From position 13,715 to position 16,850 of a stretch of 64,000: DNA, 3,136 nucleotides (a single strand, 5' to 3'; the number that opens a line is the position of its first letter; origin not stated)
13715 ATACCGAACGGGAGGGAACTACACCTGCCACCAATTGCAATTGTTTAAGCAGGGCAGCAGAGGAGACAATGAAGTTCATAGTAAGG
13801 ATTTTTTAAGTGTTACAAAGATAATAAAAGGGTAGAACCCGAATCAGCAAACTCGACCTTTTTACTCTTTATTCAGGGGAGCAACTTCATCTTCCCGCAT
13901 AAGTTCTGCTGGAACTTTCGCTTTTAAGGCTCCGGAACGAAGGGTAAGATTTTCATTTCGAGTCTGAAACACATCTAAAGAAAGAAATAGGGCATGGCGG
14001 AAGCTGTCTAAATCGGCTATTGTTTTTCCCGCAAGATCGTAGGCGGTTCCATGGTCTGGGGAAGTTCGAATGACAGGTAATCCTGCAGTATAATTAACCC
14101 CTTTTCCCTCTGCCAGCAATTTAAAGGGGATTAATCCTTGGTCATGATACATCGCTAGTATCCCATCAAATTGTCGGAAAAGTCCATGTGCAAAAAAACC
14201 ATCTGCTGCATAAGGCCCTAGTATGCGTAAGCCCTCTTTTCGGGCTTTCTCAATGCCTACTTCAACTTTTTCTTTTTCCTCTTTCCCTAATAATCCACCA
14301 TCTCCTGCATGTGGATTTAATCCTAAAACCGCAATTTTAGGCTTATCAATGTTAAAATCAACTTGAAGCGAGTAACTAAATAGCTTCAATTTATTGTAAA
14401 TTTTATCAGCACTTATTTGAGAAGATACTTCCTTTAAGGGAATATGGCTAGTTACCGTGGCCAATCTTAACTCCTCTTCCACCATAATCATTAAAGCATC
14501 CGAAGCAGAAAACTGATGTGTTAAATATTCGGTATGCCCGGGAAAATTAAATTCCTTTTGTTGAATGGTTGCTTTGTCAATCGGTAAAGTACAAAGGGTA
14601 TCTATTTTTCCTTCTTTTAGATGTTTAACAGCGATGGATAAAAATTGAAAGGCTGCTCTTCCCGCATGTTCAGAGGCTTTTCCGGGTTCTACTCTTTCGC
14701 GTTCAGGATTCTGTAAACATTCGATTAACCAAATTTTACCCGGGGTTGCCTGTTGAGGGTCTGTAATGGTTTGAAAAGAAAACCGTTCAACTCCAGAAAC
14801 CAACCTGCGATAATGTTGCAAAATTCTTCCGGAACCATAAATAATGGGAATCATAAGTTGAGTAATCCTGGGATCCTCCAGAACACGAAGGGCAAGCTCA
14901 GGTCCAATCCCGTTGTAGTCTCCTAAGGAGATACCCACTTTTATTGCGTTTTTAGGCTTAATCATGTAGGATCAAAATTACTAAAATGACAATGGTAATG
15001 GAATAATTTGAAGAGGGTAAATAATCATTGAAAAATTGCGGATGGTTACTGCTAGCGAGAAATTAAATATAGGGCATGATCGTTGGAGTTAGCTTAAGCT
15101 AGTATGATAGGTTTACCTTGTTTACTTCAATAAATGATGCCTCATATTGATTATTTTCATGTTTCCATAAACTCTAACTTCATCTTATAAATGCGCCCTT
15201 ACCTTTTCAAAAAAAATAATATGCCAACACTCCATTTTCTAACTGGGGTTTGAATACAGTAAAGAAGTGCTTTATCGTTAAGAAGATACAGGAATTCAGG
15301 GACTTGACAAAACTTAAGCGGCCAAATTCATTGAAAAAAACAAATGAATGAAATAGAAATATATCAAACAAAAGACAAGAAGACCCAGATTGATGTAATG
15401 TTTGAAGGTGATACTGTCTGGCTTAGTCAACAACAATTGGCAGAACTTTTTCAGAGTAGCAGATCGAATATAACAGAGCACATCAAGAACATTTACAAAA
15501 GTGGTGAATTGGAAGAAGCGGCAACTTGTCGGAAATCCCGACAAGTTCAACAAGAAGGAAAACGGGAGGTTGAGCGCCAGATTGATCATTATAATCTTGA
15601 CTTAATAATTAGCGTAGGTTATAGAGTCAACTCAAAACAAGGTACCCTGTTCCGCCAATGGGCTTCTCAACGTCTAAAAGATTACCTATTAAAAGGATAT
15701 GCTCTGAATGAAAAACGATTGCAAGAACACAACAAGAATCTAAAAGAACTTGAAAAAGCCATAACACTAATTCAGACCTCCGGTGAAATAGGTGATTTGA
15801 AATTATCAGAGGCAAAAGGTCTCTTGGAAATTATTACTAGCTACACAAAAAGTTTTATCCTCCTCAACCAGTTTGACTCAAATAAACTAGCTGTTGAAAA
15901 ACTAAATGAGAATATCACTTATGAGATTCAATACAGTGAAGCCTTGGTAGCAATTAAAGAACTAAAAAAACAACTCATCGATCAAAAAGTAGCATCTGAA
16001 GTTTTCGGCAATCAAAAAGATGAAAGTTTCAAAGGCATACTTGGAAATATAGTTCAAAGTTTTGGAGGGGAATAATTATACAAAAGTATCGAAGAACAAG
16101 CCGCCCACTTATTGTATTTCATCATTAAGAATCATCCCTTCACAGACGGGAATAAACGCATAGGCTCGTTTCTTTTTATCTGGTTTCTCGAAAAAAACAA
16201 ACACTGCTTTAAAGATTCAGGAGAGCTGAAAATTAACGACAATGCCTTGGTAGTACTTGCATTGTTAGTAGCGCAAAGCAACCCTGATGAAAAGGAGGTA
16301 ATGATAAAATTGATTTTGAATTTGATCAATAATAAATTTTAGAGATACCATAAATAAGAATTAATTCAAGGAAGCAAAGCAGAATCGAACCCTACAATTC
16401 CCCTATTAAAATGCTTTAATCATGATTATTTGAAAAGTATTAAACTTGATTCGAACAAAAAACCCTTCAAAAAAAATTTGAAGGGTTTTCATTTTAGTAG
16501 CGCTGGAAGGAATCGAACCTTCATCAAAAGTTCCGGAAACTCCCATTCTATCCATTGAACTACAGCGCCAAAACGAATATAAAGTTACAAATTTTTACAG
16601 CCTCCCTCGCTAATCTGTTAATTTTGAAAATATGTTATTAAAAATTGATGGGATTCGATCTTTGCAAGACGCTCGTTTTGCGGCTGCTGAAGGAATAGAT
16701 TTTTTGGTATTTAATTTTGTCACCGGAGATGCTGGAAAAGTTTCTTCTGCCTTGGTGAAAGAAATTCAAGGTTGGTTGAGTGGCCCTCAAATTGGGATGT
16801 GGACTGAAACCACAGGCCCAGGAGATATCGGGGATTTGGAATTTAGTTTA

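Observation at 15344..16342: RhuM-Doc/Fic fusion gene split by a single in-frame TAA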

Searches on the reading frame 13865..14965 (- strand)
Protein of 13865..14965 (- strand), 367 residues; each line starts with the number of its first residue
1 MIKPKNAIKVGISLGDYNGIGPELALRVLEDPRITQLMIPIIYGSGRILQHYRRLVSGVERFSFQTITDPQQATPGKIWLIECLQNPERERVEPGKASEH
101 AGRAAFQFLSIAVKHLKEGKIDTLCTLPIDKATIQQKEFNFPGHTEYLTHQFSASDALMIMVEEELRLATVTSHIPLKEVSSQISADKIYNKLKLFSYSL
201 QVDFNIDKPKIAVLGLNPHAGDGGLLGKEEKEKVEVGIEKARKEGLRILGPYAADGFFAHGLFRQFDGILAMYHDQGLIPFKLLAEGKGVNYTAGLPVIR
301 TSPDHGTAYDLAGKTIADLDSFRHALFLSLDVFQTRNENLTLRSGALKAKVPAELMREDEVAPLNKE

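Call 13: find_encoding_contigs(protein=window:13865-14965:-, flank=6000, max_places=10)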
Protein window:13865-14965:- (367 aa): 1 contig read that carries it; 1 place shown.
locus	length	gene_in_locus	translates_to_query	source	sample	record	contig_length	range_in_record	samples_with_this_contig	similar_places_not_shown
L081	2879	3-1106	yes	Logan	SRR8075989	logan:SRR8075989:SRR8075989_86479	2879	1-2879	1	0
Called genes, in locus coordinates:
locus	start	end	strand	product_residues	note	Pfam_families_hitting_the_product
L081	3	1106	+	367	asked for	PF04166:PdxA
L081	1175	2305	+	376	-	PF00712:DNA_pol3_beta, PF02767:DNA_pol3_beta_2, PF02768:DNA_pol3_beta_3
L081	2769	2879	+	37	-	?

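Call 44: find_homologous_proteins(query=window:13865-14965:-)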
Query window:13865-14965:- (367 aa): 8000 proteins with E <= 0.001 among 8000 candidates; the best 120 are listed.
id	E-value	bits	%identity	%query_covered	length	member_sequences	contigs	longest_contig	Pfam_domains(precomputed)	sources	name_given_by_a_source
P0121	5.4e-242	820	100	100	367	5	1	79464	PF04166.18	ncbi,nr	ncbi:MAG: 4-hydroxythreonine-4-phosphate dehydrogenase PdxA [Sphingobacteriia bacterium]|nr:4-hydrox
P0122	9.0e-151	520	63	99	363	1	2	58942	PF04166.18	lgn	-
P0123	1.7e-149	516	64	99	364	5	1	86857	PF04166.18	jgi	jgi:4-hydroxythreonine-4-phosphate dehydrogenase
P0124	8.0e-148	510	64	99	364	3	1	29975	PF04166.18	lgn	-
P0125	1.9e-147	509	-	-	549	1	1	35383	PF04166.18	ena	-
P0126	8.5e-145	500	62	99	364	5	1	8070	PF04166.18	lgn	-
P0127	7.5e-142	491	62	99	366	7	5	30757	PF04166.18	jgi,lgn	jgi:4-hydroxythreonine-4-phosphate dehydrogenase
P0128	3.5e-139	482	59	98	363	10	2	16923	PF04166.18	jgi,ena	jgi:4-hydroxythreonine-4-phosphate dehydrogenase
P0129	1.1e-135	470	58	99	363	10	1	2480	PF04166.18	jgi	-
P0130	8.6e-127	441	55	95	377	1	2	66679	PF04166.18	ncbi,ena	ncbi:MAG: 4-hydroxythreonine-4-phosphate dehydrogenase PdxA [Bacteroidia bacterium]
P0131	4.1e-125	436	57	96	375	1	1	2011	PF04166.18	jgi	jgi:4-hydroxythreonine-4-phosphate dehydrogenase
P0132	1.6e-124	434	53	98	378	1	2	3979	PF04166.18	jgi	jgi:4-hydroxythreonine-4-phosphate dehydrogenase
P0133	1.8e-124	434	55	93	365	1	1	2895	PF04166.18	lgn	-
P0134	5.8e-124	432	53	99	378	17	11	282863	PF04166.18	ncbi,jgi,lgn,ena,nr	ncbi:MAG: 4-hydroxythreonine-4-phosphate dehydrogenase PdxA [Bacteroidetes bacterium]|jgi:4-hydroxyt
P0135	7.4e-124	432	55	97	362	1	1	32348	PF04166.18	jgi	jgi:4-hydroxythreonine-4-phosphate dehydrogenase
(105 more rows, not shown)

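Call 45: find_encoding_contigs(protein=P0121, flank=8000, max_places=6)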
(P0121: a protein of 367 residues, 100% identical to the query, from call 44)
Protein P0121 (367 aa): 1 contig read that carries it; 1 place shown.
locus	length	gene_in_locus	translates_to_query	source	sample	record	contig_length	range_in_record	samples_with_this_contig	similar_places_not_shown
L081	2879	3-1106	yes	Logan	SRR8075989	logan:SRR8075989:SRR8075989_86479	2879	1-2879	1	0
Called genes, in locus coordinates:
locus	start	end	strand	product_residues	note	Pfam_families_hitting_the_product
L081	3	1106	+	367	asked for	PF04166:PdxA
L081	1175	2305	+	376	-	PF00712:DNA_pol3_beta, PF02767:DNA_pol3_beta_2, PF02768:DNA_pol3_beta_3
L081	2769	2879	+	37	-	?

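Call 46: find_encoding_contigs(protein=P0123, flank=6000, max_places=3)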
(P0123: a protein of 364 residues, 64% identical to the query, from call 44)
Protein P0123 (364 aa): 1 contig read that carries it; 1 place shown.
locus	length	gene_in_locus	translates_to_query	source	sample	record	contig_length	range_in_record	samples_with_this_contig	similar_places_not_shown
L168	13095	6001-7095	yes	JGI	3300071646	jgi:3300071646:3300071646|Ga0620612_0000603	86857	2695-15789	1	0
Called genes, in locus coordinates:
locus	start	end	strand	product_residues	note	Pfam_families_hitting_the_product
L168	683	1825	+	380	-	PF02678:Pirin, PF05726:Pirin_C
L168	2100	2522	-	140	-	-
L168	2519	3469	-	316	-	PF00389:2-Hacid_dh, PF02826:2-Hacid_dh_C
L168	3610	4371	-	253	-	PF00398:RrnaAD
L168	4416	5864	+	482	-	PF02789:Peptidase_M17_N, PF00883:Peptidase_M17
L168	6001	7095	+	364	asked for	PF04166:PdxA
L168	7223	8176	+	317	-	PF05982:Sbt_1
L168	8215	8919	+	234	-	-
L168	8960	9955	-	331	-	PF01936:NYN, PF00313:CSD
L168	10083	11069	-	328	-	PF00493:MCM (faint), PF20030:bpMoxR, PF07726:AAA_3, PF07728:AAA_5, PF17863:AAA_lid_2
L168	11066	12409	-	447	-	PF09312:SurA_N (weak), PF13145:Rotamase_2, PF13616:Rotamase_3, PF00639:Rotamase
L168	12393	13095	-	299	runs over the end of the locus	-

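Call 47: find_encoding_contigs(protein=P0122, flank=6000, max_places=3)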
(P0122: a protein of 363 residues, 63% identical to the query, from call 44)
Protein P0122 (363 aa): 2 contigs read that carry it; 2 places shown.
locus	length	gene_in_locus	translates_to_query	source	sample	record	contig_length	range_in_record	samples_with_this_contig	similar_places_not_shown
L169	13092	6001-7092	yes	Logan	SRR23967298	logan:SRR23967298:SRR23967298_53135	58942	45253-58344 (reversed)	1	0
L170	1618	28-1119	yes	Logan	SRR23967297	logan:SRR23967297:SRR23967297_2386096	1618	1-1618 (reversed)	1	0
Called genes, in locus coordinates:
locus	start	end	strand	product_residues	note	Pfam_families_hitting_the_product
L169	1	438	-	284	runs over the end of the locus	-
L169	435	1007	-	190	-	-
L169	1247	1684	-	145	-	-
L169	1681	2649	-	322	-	PF00389:2-Hacid_dh, PF02826:2-Hacid_dh_C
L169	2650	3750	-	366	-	PF00266:Aminotran_5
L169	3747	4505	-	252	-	PF00398:RrnaAD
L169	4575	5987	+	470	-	PF02789:Peptidase_M17_N, PF00883:Peptidase_M17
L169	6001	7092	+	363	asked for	PF04166:PdxA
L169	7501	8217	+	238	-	-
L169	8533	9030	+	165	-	-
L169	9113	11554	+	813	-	PF13620:CarboxypepD_reg, PF13715:CarbopepD_reg_2, PF07715:Plug, PF00593:TonB_dep_Rec_b-barrel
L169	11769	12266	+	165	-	-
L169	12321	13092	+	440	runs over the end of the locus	PF12895:ANAPC3 (faint), PF00515:TPR_1 (faint), PF07719:TPR_2 (faint), PF13174:TPR_6 (faint), PF13176:TPR_7 (faint), PF13181:TPR_8 (faint), PF13424:TPR_12 (faint), PF13428:TPR_14 (faint), +9 more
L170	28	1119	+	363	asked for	PF04166:PdxA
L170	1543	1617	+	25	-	?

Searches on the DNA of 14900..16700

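Call 29: search_rna_families(source=window, start=14900, end=16700, threshold=evalue, max_evalue=10, show_alignments=3)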
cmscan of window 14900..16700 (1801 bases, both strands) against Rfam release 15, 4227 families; matches with E-value up to 10: 23.
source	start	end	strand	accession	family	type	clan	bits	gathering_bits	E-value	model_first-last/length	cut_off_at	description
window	16498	16569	-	RF00005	tRNA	Gene; tRNA;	CL00001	63.1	29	7e-13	1-71/71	no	tRNA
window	16379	16493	+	RF01470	rli38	Gene; sRNA;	-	26.6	49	0.51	1-150/150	no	Listeria sRNA rli38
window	16423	16495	+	RF02371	PyrG_leader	Cis-reg; leader;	-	25.8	65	1.1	1-78/78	no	PyrG leader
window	16363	16492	+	RF02452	ncr1575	Gene; sRNA;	-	25.2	60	0.58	1-212/212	no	Bacillus sRNA ncr1575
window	16456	16624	-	RF02452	ncr1575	Gene; sRNA;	-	24.8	60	0.7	1-212/212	no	Bacillus sRNA ncr1575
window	16398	16494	+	RF01859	Phe_leader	Cis-reg; leader;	-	23.3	55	0.49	1-125/125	no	Phenylalanine leader peptide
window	16454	16534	-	RF00515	PyrR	Cis-reg;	-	22.7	54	2.6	1-115/115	no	PyrR binding site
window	16457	16577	-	RF04315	manA-II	Cis-reg;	-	22.5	100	0.51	1-147/147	no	manA_II ncRNA motif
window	15856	15956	-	RF00421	SNORA32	Gene; snRNA; snoRNA; HACA-box;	-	21.1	60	2.7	1-121/121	no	Small nucleolar RNA SNORA32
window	16453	16491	+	RF04346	Plastid-ccsA-ndhD-1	Cis-reg;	CL00154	20.4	48.5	0.56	1-57/57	no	Plastid-ccsA-ndhD-1 3UTR RNA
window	16459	16495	-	RF04346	Plastid-ccsA-ndhD-1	Cis-reg;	CL00154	19.8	48.5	0.8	1-57/57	no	Plastid-ccsA-ndhD-1 3UTR RNA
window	15548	15593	+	RF01281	snoR35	Gene; snRNA; snoRNA; CD-box;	CL00053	19.2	40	0.4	1-81/81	no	Small nucleolar RNA snoR35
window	15525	15551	-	RF01082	SBWMV1_UPD-PKh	Cis-reg;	-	18.9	32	1.8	1-25/25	no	Pseudoknot of upstream pseudoknot domain (UPD) of the 3'UTR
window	15795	15911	+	RF00400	SNORA28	Gene; snRNA; snoRNA; HACA-box;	CL00033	18.2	65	4.6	1-126/126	no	Small nucleolar RNA SNORA28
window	16385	16450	-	RF01223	snR13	Gene; snRNA; snoRNA; CD-box;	CL00045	17.7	47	7.2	1-124/124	no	Small nucleolar RNA snR13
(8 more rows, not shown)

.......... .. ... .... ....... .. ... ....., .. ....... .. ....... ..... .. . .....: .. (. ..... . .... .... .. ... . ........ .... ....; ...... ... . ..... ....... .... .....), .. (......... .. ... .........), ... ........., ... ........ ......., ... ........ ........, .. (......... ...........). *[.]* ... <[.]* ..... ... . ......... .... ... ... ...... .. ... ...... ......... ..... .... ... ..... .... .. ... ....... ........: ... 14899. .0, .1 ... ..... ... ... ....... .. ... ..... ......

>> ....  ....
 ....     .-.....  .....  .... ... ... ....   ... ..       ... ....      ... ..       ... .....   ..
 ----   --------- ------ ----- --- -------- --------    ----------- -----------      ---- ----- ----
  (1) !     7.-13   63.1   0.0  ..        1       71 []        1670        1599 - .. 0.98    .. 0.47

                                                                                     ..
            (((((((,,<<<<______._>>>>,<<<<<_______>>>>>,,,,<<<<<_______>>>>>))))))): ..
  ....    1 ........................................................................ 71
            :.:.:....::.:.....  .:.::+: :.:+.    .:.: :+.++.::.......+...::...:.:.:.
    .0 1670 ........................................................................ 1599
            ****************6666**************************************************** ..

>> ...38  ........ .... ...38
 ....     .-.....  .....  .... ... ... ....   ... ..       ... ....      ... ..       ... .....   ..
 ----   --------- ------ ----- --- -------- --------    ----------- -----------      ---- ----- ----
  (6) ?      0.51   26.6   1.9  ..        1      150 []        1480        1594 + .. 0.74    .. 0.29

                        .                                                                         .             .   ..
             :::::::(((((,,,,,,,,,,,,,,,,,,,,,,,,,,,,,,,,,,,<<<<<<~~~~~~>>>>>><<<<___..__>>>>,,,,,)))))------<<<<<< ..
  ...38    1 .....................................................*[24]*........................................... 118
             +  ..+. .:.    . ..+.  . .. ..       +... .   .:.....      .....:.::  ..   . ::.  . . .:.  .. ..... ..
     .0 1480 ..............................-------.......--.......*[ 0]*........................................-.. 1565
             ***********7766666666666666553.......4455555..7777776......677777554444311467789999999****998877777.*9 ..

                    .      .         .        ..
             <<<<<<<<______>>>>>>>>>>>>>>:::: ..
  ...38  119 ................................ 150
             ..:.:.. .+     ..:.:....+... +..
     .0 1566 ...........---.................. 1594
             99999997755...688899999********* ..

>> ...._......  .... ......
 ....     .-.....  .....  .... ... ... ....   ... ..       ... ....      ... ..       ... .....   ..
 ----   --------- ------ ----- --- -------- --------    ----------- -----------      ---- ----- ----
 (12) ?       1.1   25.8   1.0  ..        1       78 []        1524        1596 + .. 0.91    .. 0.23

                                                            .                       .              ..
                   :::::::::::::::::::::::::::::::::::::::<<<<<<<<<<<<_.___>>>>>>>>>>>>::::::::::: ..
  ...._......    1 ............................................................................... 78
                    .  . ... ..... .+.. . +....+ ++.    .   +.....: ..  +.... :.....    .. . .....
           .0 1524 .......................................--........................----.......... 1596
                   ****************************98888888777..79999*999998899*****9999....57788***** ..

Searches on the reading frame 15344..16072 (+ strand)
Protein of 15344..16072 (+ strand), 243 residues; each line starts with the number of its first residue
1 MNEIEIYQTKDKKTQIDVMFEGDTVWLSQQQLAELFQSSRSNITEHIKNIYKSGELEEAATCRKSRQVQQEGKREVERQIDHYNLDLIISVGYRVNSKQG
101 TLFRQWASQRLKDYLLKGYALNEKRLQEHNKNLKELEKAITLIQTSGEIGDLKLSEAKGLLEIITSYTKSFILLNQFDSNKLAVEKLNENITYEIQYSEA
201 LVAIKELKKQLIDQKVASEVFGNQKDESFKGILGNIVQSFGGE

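Call 5: search_protein_families(library=pfam, proteins=[window:15344-16072:+], max_evalue=1)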
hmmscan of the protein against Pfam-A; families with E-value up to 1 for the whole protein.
window:15344-16072:+ (243 aa): 4 families
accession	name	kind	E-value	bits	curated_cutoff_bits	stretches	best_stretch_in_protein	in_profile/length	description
PF13310.11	Virulence_RhuM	-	9.4e-29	100.9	33.7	1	60-140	1-81/252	Virulence protein RhuM family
PF00538.25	Linker_histone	-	0.032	14.9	22.4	0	109-154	24-73/74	linker histone H1 and H5 family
PF23819.1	DUF7189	-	0.075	13.7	27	1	4-38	28-63/68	Family of unknown function (DUF7189)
PF09669.15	Phage_pRha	-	0.22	12.6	29.9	1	30-85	4-58/91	Phage regulatory protein Rha (Phage_pRha)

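Call 10: find_encoding_contigs(protein=window:15344-16072:+, flank=6000, max_places=10)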
Protein window:15344-16072:+ (243 aa): no gene with exactly this product is on record in the collection.

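Call 11: list_cluster_members(proteins=[window:15344-16072:+, window:16112-16339:+])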
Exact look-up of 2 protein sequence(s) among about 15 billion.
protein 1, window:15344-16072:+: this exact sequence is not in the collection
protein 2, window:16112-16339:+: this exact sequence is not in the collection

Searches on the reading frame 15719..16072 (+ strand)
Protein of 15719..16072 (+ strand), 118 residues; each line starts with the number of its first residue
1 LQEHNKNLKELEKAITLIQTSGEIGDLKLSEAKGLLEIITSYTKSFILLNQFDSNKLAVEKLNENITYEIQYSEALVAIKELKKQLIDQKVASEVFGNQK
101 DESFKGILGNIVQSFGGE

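Call 57: find_encoding_contigs(protein=window:15719-16072:+, flank=5000, max_places=10)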
Protein seq(118 aa) (118 aa): 1 contig read that carries it; 1 place shown.
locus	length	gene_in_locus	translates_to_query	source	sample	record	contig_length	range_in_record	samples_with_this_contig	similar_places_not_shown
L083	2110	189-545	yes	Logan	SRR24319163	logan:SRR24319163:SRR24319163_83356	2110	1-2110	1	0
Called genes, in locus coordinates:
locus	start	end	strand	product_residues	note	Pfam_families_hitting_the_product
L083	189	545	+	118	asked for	-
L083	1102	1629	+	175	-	-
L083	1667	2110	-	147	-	?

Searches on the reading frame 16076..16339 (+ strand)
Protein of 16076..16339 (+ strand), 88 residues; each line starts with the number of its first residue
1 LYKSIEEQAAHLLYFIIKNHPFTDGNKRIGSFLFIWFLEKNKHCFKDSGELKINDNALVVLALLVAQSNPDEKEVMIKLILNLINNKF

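Call 5: search_protein_families(library=pfam, proteins=[window:16076-16339:+], max_evalue=1)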
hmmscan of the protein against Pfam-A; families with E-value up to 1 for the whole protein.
window:16076-16339:+ (88 aa): 1 family
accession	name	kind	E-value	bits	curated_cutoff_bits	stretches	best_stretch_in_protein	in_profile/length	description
PF02661.23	Fic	-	7.7e-12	46.3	24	1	4-38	59-93/93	Fic/DOC family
